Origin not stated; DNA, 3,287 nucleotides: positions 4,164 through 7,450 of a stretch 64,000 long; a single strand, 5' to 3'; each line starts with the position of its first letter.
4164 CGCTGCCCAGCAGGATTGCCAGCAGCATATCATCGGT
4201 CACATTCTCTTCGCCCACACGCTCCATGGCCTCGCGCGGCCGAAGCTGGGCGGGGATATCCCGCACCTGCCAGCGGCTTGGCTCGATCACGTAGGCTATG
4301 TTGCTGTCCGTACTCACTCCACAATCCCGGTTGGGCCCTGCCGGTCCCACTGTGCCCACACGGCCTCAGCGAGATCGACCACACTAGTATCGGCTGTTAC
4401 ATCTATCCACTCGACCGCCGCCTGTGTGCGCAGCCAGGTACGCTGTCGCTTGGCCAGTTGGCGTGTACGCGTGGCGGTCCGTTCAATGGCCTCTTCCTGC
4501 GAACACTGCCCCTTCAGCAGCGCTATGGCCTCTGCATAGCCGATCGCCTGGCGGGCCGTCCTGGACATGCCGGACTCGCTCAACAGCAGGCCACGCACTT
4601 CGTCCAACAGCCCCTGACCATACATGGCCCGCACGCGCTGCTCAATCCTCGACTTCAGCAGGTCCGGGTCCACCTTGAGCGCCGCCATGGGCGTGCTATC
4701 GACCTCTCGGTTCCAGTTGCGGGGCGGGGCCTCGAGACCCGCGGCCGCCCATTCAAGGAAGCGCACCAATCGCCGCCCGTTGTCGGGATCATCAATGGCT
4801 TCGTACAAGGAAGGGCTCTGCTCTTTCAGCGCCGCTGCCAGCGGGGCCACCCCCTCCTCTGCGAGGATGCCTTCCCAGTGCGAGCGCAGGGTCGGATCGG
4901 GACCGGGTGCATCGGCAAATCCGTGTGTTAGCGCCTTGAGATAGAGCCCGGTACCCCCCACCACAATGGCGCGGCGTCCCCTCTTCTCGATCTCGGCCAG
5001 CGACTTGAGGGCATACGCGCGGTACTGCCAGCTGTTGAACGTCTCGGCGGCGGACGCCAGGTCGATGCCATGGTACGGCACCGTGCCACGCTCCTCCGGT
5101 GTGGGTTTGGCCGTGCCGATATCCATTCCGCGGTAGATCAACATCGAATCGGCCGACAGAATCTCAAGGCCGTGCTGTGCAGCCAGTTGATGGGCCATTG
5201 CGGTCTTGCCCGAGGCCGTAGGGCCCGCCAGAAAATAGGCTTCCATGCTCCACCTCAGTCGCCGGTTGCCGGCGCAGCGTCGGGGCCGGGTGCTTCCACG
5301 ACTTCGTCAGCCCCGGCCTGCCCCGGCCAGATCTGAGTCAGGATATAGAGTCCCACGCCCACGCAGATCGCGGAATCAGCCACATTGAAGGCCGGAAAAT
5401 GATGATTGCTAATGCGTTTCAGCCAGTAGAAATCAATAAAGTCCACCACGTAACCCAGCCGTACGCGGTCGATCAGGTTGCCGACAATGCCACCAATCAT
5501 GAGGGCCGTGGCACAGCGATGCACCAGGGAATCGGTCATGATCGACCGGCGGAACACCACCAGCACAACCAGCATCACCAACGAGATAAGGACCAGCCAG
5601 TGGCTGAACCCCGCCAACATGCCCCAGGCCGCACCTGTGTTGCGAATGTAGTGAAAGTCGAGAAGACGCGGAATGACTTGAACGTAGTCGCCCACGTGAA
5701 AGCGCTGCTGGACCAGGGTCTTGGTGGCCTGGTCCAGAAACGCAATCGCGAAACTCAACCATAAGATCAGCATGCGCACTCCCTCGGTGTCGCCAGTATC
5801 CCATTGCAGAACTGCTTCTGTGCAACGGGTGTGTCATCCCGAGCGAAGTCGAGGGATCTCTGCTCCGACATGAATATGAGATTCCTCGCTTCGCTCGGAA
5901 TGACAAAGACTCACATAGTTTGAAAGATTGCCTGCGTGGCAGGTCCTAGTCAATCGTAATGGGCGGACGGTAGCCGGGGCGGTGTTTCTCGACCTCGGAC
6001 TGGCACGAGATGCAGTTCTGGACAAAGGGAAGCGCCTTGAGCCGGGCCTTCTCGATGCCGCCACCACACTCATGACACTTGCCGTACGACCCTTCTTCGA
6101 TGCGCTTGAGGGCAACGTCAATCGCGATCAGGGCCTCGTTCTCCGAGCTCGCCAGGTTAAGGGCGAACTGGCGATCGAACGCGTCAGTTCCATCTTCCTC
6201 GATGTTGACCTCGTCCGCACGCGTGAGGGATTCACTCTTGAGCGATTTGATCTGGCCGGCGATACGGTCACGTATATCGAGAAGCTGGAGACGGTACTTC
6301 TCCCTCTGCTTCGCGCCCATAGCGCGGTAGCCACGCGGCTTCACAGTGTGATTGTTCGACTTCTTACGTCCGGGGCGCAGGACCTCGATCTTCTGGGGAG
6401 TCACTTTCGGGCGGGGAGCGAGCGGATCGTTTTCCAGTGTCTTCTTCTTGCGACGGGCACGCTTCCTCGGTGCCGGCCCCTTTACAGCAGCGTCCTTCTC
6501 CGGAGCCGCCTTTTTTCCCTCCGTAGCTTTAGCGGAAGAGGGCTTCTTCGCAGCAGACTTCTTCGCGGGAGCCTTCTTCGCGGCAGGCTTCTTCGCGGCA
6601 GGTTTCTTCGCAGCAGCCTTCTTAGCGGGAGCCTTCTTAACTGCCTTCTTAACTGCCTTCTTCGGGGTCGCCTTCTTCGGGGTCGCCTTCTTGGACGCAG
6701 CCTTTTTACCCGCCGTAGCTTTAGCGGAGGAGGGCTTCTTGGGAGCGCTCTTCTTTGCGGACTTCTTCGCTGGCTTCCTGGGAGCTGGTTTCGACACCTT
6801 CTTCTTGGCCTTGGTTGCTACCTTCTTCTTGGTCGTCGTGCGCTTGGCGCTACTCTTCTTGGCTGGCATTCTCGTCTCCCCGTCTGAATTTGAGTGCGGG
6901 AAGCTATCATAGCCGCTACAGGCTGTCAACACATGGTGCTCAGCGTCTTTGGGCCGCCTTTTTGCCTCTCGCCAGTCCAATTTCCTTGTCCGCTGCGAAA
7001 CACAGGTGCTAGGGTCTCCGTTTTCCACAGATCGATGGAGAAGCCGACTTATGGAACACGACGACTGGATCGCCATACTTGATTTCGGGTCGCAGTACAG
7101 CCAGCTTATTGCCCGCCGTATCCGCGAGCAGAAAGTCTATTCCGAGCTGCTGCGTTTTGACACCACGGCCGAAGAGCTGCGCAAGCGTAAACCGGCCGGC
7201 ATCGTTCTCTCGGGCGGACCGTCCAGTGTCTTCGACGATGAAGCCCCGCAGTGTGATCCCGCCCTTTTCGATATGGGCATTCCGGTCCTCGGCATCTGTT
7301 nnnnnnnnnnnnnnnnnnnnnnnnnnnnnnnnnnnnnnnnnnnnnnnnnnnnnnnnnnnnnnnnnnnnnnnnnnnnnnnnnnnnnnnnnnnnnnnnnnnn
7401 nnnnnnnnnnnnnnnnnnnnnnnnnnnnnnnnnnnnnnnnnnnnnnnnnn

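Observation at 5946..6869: DksA-type zinc-finger regulator fused to a ~200-aa histone-H1-like Lys/Ala repeat tail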

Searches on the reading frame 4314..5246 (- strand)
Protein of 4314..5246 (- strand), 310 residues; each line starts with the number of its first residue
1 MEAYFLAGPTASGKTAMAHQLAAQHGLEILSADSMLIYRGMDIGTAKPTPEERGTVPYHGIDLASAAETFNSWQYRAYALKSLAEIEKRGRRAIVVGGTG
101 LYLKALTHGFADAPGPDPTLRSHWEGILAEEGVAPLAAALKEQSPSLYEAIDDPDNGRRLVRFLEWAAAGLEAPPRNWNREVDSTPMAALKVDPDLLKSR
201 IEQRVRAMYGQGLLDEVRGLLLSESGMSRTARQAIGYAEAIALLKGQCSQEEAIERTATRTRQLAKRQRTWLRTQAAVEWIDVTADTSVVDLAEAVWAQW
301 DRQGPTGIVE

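Call 5: search_protein_families(library=pfam, proteins=[window:4314-5246:-], max_evalue=0.01)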
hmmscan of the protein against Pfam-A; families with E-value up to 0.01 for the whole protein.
window:4314-5246:- (310 aa): 4 families
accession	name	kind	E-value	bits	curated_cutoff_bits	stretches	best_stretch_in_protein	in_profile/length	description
PF01715.23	IPPT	-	1.1e-65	222.1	23.6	1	37-275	2-243/243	IPP transferase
PF01745.22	IPT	-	4.8e-08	33.1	20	1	1-52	1-52/233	Isopentenyl transferase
PF13671.12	AAA_33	-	1.3e-06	29.2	27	1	6-96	4-75/143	AAA domain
PF13238.12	AAA_18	-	0.00023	22.1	29.4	0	5-55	2-45/128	AAA domain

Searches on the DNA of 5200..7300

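Call 31: search_rna_families(source=window, start=5200, end=7300, threshold=evalue, max_evalue=1)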
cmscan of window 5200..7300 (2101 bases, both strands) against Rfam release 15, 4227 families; matches with E-value up to 1: 0.
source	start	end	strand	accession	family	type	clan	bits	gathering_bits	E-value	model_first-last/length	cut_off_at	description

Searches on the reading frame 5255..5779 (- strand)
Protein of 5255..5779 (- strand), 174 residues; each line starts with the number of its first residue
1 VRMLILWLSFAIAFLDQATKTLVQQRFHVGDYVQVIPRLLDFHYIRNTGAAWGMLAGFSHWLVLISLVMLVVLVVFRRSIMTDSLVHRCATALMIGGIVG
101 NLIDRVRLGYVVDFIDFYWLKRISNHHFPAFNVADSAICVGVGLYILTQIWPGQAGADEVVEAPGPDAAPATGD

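Call 5: search_protein_families(library=pfam, proteins=[window:5255-5779:-], max_evalue=0.01)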
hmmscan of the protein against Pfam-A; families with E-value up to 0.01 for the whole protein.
window:5255-5779:- (174 aa): 1 family
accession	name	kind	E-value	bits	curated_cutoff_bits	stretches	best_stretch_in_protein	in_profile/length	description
PF01252.23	Peptidase_A8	-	4.2e-38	131.2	25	1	9-149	2-140/142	Signal peptidase (SPase) II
